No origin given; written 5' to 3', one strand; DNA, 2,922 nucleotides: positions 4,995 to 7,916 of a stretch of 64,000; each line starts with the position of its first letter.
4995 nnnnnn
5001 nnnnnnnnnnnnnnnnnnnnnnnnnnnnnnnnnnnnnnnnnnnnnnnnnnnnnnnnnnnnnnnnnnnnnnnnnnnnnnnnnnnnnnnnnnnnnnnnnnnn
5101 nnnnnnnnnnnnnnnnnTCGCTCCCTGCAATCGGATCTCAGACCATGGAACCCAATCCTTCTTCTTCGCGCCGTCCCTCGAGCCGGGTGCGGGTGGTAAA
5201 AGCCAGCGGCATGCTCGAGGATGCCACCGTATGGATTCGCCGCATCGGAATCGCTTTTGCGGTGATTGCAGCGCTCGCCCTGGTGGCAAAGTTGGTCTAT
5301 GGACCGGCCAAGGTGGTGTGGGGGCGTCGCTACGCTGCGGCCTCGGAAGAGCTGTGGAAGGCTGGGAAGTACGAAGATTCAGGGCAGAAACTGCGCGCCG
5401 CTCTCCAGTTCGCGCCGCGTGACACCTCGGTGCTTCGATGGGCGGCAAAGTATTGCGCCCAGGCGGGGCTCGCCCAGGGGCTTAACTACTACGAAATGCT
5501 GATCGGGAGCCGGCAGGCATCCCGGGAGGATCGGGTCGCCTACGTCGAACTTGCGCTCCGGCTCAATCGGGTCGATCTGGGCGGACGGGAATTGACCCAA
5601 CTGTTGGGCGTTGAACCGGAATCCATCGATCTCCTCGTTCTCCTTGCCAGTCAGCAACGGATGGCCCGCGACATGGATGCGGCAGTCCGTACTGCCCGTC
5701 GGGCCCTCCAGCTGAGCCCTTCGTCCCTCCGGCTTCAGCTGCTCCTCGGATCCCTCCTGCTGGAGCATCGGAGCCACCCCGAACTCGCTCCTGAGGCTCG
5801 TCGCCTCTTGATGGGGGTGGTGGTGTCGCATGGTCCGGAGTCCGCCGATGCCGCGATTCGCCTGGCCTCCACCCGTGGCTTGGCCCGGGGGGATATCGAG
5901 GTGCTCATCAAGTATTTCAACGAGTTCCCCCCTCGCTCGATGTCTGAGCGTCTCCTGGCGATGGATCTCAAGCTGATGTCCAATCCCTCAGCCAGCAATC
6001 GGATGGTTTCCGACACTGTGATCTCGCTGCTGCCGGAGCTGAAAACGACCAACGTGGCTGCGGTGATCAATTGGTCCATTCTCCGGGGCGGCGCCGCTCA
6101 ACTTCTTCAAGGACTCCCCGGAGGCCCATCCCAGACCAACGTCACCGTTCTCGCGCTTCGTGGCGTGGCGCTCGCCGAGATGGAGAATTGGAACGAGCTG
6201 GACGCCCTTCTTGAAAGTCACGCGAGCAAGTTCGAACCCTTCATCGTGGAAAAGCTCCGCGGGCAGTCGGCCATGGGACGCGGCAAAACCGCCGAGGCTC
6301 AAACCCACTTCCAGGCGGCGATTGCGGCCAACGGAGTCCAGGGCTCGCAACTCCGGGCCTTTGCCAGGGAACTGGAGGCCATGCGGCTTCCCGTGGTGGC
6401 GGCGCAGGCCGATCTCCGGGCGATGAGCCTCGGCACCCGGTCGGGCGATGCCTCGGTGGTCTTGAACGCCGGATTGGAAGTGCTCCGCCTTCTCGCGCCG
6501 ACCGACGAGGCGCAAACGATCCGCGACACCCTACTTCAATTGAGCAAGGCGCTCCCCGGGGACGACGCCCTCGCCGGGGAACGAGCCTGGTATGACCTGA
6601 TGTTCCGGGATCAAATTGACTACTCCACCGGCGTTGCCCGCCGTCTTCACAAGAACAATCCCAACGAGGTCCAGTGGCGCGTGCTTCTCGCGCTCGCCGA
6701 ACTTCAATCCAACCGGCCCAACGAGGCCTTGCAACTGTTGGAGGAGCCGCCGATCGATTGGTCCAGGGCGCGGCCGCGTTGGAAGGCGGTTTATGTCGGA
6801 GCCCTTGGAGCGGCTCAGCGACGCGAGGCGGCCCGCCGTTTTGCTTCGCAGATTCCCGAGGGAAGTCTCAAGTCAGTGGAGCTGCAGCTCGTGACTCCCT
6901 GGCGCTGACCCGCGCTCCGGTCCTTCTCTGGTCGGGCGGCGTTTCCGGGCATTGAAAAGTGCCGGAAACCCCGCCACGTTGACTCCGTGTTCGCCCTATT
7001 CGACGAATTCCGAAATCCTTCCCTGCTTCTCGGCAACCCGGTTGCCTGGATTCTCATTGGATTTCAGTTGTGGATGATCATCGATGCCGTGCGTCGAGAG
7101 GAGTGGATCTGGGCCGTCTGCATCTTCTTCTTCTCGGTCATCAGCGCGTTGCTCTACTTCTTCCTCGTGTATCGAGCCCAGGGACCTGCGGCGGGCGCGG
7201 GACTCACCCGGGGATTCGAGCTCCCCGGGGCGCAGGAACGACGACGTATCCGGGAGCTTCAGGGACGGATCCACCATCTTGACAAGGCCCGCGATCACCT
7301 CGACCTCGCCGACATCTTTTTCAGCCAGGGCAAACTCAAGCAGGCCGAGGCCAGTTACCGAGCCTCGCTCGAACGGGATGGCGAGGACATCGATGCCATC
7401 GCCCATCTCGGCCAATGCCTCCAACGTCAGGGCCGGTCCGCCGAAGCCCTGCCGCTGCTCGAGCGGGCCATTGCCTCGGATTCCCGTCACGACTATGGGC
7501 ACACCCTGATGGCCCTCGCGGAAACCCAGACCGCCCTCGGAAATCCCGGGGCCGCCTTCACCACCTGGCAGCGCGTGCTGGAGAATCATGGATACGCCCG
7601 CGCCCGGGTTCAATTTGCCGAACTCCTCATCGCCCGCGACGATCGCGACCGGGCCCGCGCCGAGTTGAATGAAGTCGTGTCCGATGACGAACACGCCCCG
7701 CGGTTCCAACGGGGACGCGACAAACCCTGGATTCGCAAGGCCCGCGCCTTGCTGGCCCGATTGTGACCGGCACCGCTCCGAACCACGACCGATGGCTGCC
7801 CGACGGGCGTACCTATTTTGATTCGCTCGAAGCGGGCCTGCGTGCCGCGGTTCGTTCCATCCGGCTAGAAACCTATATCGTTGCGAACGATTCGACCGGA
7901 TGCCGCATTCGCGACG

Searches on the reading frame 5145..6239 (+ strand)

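Call 5: search_protein_families(library=pfam, proteins=[window:5145-6239:+], max_evalue=10)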
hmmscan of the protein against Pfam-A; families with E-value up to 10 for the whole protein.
seq(365 aa): 7 families
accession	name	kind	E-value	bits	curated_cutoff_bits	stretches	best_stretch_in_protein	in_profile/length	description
PF23914.1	TPR_CcmH_CycH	-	0.00028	21.2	42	1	164-259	53-145/158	Cytochrome c-type biogenesis protein H TPR domain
PF13428.12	TPR_14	-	0.00083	20.3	23.5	1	162-203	2-43/44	Tetratricopeptide repeat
PF14559.12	TPR_19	-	0.00097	19.9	25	1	173-207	3-37/68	Tetratricopeptide repeat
PF07719.23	TPR_2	-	0.0012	19.2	27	0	67-93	8-34/34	Tetratricopeptide repeat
PF13432.12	TPR_16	-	0.01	16.7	32.7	2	174-213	10-49/65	Tetratricopeptide repeat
PF13414.12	TPR_11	-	0.065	13.4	26.8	0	180-206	13-39/42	TPR repeat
PF00561.26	Abhydrolase_1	-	0.15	12.1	25.8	1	144-222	77-165/245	alpha/beta hydrolase fold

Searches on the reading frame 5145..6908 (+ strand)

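Call 3: search_protein_families(library=ncbifam, proteins=[window:5145-6908:+], max_evalue=0.01)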
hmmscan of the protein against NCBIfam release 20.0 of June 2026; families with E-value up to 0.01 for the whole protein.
window:5145-6908:+ (587 aa): 3 families
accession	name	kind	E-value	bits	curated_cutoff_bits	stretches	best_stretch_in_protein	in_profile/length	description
TIGR02917.1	PEP_TPR_lipo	equivalog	5.6e-08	31.1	312.2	1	97-208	571-682/899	XrtA/PEP-CTERM system TPR-repeat protein PrsT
NF052415.1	T3SS_chap_SctY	equivalog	0.0013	19.2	70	1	498-567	29-100/106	type III secretion apparatus assembly chaperone SctY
NF040959.1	MamA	equivalog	0.0022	17.5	200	0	63-204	40-182/204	magnetosome protein MamA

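Call 4: search_protein_families(library=pfam, proteins=[window:5145-6908:+], max_evalue=0.01)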
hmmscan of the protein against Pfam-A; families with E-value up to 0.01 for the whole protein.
window:5145-6908:+ (587 aa): 8 families
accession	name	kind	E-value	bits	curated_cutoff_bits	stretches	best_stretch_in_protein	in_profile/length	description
PF07719.23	TPR_2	-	1.9e-07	31.1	27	0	371-396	6-31/34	Tetratricopeptide repeat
PF13432.12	TPR_16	-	2.8e-05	24.9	32.7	0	372-396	3-27/65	Tetratricopeptide repeat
PF14559.12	TPR_19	-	4.1e-05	24.3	25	0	501-536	17-52/68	Tetratricopeptide repeat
PF23914.1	TPR_CcmH_CycH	-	5.4e-05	23.5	42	0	164-259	53-145/158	Cytochrome c-type biogenesis protein H TPR domain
PF09976.15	TPR_21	-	0.0029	17.8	25.5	0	332-401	113-181/193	Tetratricopeptide repeat-like domain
PF13424.12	TPR_12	-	0.0032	18.1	30.1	0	498-534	33-70/77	Tetratricopeptide repeat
PF00515.34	TPR_1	-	0.0044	17.2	27.8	0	371-394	6-29/34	Tetratricopeptide repeat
PF12895.13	ANAPC3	-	0.006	17.3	27.2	0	497-534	11-48/82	Anaphase-promoting complex, cyclosome, subunit 3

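Call 76: search_protein_families(library=padloc, proteins=[window:5145-6908:+], max_evalue=0.001)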
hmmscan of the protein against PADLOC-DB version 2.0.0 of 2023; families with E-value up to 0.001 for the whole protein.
window:5145-6908:+ (587 aa): 0 families

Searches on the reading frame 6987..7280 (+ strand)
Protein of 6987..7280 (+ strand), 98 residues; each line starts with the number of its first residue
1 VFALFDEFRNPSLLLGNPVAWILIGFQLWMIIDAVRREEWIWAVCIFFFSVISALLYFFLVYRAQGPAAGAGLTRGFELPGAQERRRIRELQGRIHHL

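Call 5: search_protein_families(library=pfam, proteins=[window:6987-7280:+], max_evalue=10)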
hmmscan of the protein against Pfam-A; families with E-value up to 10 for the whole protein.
seq(98 aa): 1 family
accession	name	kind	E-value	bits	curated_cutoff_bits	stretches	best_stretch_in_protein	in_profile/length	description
PF13396.11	PLDc_N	-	0.016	15.6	23.3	1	28-60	4-40/42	Phospholipase_D-nuclease N-terminal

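Call 6: search_protein_families(library=ncbifam, proteins=[window:6987-7280:+], max_evalue=10)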
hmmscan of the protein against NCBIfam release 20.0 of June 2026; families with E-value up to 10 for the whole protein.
seq(98 aa): 1 family
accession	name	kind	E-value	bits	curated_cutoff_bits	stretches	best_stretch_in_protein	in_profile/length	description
NF045999.1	MAG1140_fam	equivalog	0.039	14.1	35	1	39-63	7-31/126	MAG1140 family protein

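Call 30: search_protein_families(library=pfam, alignment_id=A2, max_evalue=1)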
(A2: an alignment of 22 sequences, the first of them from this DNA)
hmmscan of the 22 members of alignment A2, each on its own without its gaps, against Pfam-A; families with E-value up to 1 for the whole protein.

A. member 1, seq(95 aa): 1 family
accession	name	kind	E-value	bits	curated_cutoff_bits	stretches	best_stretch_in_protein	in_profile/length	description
PF13396.11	PLDc_N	-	0.015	15.7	23.3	1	28-60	4-40/42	Phospholipase_D-nuclease N-terminal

B. families by the number of members that match (of 22 scanned): 25 families
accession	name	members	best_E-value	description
PF13396.11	PLDc_N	15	0.0022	Phospholipase_D-nuclease N-terminal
PF19982.4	DUF6418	7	0.01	Family of unknown function (DUF6418)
PF02706.20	Wzz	5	0.13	Chain length determinant protein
PF11196.13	DUF2834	3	0.018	Protein of unknown function DUF2834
PF20990.2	DUF2207_C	3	0.075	Predicted membrane protein (DUF2207) C-terminal domain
PF20136.4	DUF6526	3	0.17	Family of unknown function (DUF6526)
PF18900.5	DUF5656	2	0.0014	Protein of unknown function (DUF5656)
PF09815.14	XK-related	2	0.012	XK-related protein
PF13231.12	PMT_2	1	0.00098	Dolichyl-phosphate-mannose-protein mannosyltransferase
PF14145.11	YrhK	1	0.0075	YrhK-like protein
PF10917.13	Fungus-induced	1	0.01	Fungus-induced protein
PF04306.18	DUF456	1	0.021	Protein of unknown function (DUF456)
PF14163.11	SieB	1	0.037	Super-infection exclusion protein B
PF18936.5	DUF5684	1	0.042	Family of unknown function (DUF5684)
PF25637.1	DUF7942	1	0.065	Family of unknown function (DUF7942)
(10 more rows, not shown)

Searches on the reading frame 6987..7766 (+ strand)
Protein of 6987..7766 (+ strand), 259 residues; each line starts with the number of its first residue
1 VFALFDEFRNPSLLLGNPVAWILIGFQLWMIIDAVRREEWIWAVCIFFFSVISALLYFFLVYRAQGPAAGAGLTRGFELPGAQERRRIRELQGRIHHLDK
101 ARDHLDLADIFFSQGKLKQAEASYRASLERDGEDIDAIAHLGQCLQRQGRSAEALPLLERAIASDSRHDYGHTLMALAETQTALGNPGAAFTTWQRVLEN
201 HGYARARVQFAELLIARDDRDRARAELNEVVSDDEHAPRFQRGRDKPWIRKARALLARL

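Call 3: search_protein_families(library=ncbifam, proteins=[window:6987-7766:+], max_evalue=0.01)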
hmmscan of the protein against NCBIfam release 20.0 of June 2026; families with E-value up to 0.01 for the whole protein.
window:6987-7766:+ (259 aa): 18 families
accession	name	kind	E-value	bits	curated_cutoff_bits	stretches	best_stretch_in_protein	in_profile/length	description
TIGR02917.1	PEP_TPR_lipo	equivalog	7.4e-10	37.4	312.2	1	105-166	503-564/899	XrtA/PEP-CTERM system TPR-repeat protein PrsT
NF008520.0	PRK11447.1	equivalog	1.2e-07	29.9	858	2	113-167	281-335/1157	cellulose synthase complex outer membrane protein BcsC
TIGR02521.1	type_IV_pilW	equivalog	2.9e-07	30.3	154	1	99-232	63-197/234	type IV pilus biogenesis/stability protein PilW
NF053720.1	NsdA_fam_reg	subfamily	1.2e-06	28.4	75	1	102-202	301-399/432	NsdA family TPR-like regulatory protein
NF033920.0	C39_PA2778_fam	equivalog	9.4e-06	25.2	150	1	99-163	188-252/255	PA2778 family cysteine peptidase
NF040959.1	MamA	equivalog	4e-05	23.2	200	1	99-172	35-108/204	magnetosome protein MamA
TIGR02552.1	LcrH_SycD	equivalog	6.4e-05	22.7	104.8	1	111-199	28-114/136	SycD/LcrH family type III secretion system chaperone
NF008757.0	PRK11788.1-5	equivalog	0.00014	21.2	363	1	86-232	165-310/388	lipopolysaccharide assembly protein LapB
TIGR02795.1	tol_pal_ybgF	equivalog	0.00039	21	90.1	0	107-160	45-101/119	tol-pal system protein YbgF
NF008756.0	PRK11788.1-4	equivalog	0.0006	18.9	474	1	100-228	213-339/389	lipopolysaccharide assembly protein LapB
NF011721.1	PRK15174.1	equivalog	0.00076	17.8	1200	1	118-182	267-331/656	Vi polysaccharide transport protein VexE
NF052312.1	T9SS_PorW_SprE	equivalog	0.0024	16.6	250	0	133-238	177-287/716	type IX secretion system periplasmic lipoprotein PorW/SprE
TIGR03504.1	FimV_Cterm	subfamily_domain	0.0031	17.5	30.65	0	211-236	6-31/44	FimV/HubP family polar landmark protein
NF042912.1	Amuc_1098_fam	equivalog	0.0031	15.6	750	0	143-234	30-119/805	Amuc_1098 family type IV pilus outer membrane protein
NF033758.1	gliding_GltE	equivalog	0.0064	15.5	225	1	121-223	72-173/411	adventurous gliding motility TPR repeat lipoprotein GltE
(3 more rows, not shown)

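Call 4: search_protein_families(library=pfam, proteins=[window:6987-7766:+], max_evalue=0.01)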
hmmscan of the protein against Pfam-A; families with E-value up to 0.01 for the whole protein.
window:6987-7766:+ (259 aa): 18 families
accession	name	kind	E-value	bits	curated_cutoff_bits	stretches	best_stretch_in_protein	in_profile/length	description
PF14559.12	TPR_19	-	6.1e-14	52.5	25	2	112-176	2-66/68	Tetratricopeptide repeat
PF13424.12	TPR_12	-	2.6e-11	44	30.1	2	138-198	5-72/77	Tetratricopeptide repeat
PF07719.23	TPR_2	-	1e-10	41.3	27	1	139-165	5-31/34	Tetratricopeptide repeat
PF13428.12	TPR_14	-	1.3e-10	41.3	23.5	1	104-143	4-43/44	Tetratricopeptide repeat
PF00515.34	TPR_1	-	2.9e-09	36.8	27.8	1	104-131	4-31/34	Tetratricopeptide repeat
PF13181.12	TPR_8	-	9.1e-09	35.2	25.7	0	106-132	6-32/34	Tetratricopeptide repeat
PF13432.12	TPR_16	-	9.4e-09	36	32.7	1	105-165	1-61/65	Tetratricopeptide repeat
PF13174.12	TPR_6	-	6e-08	33.3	26.3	0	140-163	5-28/33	Tetratricopeptide repeat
PF13176.12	TPR_7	-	2e-06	27.9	27.9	1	137-167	1-33/36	Tetratricopeptide repeat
PF13431.12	TPR_17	-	1.1e-05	25.7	24.4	1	124-155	2-33/34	Tetratricopeptide repeat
PF07721.20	TPR_4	-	1.7e-05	25.4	27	0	140-160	6-26/26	Tetratricopeptide repeat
PF12895.13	ANAPC3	-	3.3e-05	24.5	27.2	0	107-160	29-81/82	Anaphase-promoting complex, cyclosome, subunit 3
PF13374.12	TPR_10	-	7.1e-05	23.1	27.5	0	137-163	4-30/42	Tetratricopeptide repeat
PF13414.12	TPR_11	-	0.00011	22.3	26.8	1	109-149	2-42/42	TPR repeat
PF25064.1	ARM_TT21_5th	-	0.00027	21.7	27.8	1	107-168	7-68/117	TT21 fifth ARM repeats domain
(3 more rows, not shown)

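Call 23: find_homologous_proteins(query=window:6987-7766:+, max_evalue=1e-8)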
Query window:6987-7766:+ (259 aa): 3719 proteins with E <= 1e-8 among 7568 candidates; the best 120 are listed.
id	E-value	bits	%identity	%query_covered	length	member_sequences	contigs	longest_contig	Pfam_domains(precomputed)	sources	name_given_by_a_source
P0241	5.1e-161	552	95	100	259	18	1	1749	PF13431.13,PF13414.13,PF13176.13,PF13428.13,PF13374.13,PF07721.21,PF14559.13,PF00515.35,PF12895.14,PF13424.13,PF13432.13,PF13181.13,PF07719.24,PF13174.13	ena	-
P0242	2.2e-135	468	78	100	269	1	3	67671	PF14559.13,PF23914.2,PF00515.35,PF13424.13,PF13432.13,PF13428.13,PF13181.13,PF07719.24,PF13174.13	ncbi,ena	-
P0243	6.6e-133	460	77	100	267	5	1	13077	PF14559.13,PF00515.35,PF13424.13,PF13432.13,PF13428.13,PF13181.13,PF14561.13,PF07719.24,PF13174.13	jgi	jgi:hypothetical protein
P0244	5.5e-132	457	78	100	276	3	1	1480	PF14559.13,PF23914.2,PF00515.35,PF13424.13,PF13432.13,PF13428.13,PF07719.24,PF13174.13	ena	-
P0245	1.8e-131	455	78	100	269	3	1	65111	PF13431.13,PF13176.13,PF13428.13,PF13374.13,PF14559.13,PF00515.35,PF12895.14,PF13424.13,PF13432.13,PF13181.13,PF14561.13,PF07719.24,PF13174.13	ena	-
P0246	1.3e-128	446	76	100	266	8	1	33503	PF23914.2,PF13176.13,PF13428.13,PF14559.13,PF00515.35,PF12895.14,PF13424.13,PF13432.13,PF13181.13,PF14561.13,PF07719.24,PF13174.13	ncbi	-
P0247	4.0e-125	434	73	100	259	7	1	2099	PF14559.13,PF13431.13,PF23914.2,PF13414.13,PF00515.35,PF13424.13,PF13432.13,PF13428.13,PF13181.13,PF07719.24,PF13174.13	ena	-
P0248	1.8e-124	432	71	100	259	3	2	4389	PF14559.13,PF13431.13,PF00515.35,PF13424.13,PF13432.13,PF13428.13,PF13181.13,PF07719.24,PF13174.13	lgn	-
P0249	3.8e-124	431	72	100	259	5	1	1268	PF07721.21,PF14559.13,PF13431.13,PF23914.2,PF00515.35,PF13424.13,PF13432.13,PF13428.13,PF13181.13,PF07719.24,PF13174.13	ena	-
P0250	2.1e-123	429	72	100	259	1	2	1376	PF14559.13,PF13431.13,PF23914.2,PF00515.35,PF13424.13,PF13432.13,PF13428.13,PF13181.13,PF07719.24,PF13174.13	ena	-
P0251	9.8e-122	423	71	100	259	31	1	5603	PF14559.13,PF00515.35,PF13424.13,PF13432.13,PF13428.13,PF13181.13,PF14561.13,PF07719.24,PF13174.13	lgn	-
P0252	4.1e-121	421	72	100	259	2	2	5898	PF13431.13,PF23914.2,PF13414.13,PF13428.13,PF14559.13,PF00515.35,PF13424.13,PF13432.13,PF13181.13,PF14561.13,PF07719.24,PF13174.13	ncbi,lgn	-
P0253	3.3e-119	415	68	100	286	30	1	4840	PF13431.13,PF23914.2,PF13414.13,PF13428.13,PF07721.21,PF14559.13,PF00515.35,PF13424.13,PF13432.13,PF13181.13,PF07719.24,PF13174.13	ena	-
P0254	3.2e-118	412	69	100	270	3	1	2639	PF13431.13,PF23914.2,PF13414.13,PF13176.13,PF13428.13,PF13374.13,PF07721.21,PF14559.13,PF00515.35,PF12895.14,PF13424.13,PF13432.13,PF13181.13,PF07719.24,PF13174.13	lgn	-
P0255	8.1e-118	410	69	100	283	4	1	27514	PF14559.13,PF13431.13,PF23914.2,PF13414.13,PF00515.35,PF13424.13,PF13432.13,PF13428.13,PF13181.13,PF07719.24,PF13174.13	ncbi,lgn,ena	-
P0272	3.3e-105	369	65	98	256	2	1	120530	PF13431.13,PF23914.2,PF13176.13,PF13428.13,PF07721.21,PF14559.13,PF00515.35,PF13424.13,PF13432.13,PF13181.13,PF07719.24,PF13174.13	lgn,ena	-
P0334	2.2e-96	340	59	100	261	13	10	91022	PF07721.21,PF14559.13,PF23914.2,PF00515.35,PF13424.13,PF13432.13,PF13428.13,PF13429.13,PF13181.13,PF07719.24,PF13174.13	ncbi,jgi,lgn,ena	jgi:hypothetical protein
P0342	1.7e-95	337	60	99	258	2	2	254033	PF13431.13,PF23914.2,PF13414.13,PF13176.13,PF13428.13,PF13374.13,PF07721.21,PF14559.13,PF00515.35,PF12895.14,PF13424.13,PF13432.13,PF13181.13,PF07719.24,PF13174.13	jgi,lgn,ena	jgi:hypothetical protein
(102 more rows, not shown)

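Call 72: find_encoding_contigs(protein=P0342, flank=6000, max_places=1)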
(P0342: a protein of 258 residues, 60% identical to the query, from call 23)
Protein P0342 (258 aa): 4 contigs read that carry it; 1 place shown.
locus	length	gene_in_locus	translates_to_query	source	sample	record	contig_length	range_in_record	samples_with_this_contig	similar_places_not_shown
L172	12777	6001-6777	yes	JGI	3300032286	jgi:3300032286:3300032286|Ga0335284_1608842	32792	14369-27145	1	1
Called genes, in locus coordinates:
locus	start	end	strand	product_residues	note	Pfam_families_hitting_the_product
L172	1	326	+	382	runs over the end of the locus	PF00583:Acetyltransf_1 (faint)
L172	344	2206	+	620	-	PF01807:Zn_ribbon_DnaG, PF08275:DNAG_N, PF01751:Toprim, PF13155:Toprim_2, PF13362:Toprim_3 (weak), PF13662:Toprim_4, PF10410:DnaB_bind (weak)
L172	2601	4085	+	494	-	PF00245:Alk_phosphatase, PF01676:Metalloenzyme (faint)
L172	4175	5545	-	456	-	PF01408:GFO_IDH_MocA, PF19051:GFO_IDH_MocA_C2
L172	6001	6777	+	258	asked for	PF13424:TPR_12 (faint), PF07721:TPR_4 (faint), PF12895:ANAPC3 (faint), PF00515:TPR_1 (faint), PF13432:TPR_16, PF14559:TPR_19, PF07719:TPR_2 (weak), PF14559:TPR_19 (weak), +8 more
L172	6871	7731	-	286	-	-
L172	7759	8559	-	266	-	-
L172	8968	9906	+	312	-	PF17848:Zn_ribbon_ACC, PF01039:Carboxyl_trans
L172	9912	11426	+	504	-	PF00884:Sulfatase, PF01663:Phosphodiest, PF16347:SGSH_C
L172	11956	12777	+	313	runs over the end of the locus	PF00126:HTH_1, PF03466:LysR_substrate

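Call 73: find_encoding_contigs(protein=P0272, flank=6000, max_places=1)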
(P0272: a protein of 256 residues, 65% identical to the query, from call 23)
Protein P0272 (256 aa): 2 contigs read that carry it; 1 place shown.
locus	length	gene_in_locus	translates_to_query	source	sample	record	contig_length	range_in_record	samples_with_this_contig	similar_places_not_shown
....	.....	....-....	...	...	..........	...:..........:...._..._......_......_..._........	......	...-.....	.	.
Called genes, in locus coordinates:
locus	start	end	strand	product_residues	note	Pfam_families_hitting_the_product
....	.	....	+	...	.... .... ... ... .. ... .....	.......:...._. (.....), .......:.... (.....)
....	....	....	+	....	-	-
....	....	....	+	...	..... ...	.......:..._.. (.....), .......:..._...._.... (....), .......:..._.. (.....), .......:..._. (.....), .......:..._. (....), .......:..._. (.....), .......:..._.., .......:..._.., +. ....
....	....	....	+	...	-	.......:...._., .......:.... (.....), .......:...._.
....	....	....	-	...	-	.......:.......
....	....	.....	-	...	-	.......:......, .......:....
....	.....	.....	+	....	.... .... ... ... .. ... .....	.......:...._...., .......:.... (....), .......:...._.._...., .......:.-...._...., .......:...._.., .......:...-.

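Call 74: find_encoding_contigs(protein=P0334, flank=6000, max_places=2)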
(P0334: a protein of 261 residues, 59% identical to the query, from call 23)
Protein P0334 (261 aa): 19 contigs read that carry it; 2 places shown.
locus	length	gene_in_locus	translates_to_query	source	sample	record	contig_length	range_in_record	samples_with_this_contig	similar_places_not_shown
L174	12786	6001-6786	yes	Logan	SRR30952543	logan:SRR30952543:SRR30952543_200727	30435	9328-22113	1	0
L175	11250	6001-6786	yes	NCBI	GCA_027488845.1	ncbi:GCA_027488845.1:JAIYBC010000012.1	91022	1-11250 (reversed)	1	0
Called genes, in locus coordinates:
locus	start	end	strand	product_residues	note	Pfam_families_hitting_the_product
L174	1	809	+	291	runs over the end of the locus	PF00696:AA_kinase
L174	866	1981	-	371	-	PF00015:MCPsignal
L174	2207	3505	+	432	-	PF02844:GARS_N, PF01071:GARS_A, PF02843:GARS_C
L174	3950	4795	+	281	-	PF02621:VitK2_biosynth, PF12974:Phosphonate-bd (weak)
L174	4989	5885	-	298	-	PF00288:GHMP_kinases_N, PF08544:GHMP_kinases_C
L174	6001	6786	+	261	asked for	PF13429:TPR_15 (weak), PF13424:TPR_12 (faint), PF23914:TPR_CcmH_CycH (faint), PF00515:TPR_1 (faint), PF07719:TPR_2 (faint), PF07721:TPR_4 (faint), PF13432:TPR_16 (weak), PF14559:TPR_19 (weak), +3 more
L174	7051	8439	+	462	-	PF00919:UPF0004, PF04055:Radical_SAM, PF01938:TRAM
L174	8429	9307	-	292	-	PF13369:Transglut_core2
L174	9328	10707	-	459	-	PF01565:FAD_binding_4, PF02913:FAD-oxidase_C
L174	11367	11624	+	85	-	PF04014:MazE_antitoxin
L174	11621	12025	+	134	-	-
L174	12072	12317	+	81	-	-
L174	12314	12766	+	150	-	-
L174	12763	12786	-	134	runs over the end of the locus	PF01850:PIN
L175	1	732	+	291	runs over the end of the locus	PF00696:AA_kinase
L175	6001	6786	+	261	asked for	PF13429:TPR_15 (weak), PF13424:TPR_12 (faint), PF23914:TPR_CcmH_CycH (faint), PF00515:TPR_1 (faint), PF07719:TPR_2 (faint), PF07721:TPR_4 (faint), PF13432:TPR_16 (weak), PF14559:TPR_19 (weak), +3 more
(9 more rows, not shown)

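Call 76: search_protein_families(library=padloc, proteins=[window:6987-7766:+], max_evalue=0.001)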
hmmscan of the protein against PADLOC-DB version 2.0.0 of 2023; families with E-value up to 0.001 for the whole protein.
window:6987-7766:+ (259 aa): 0 families
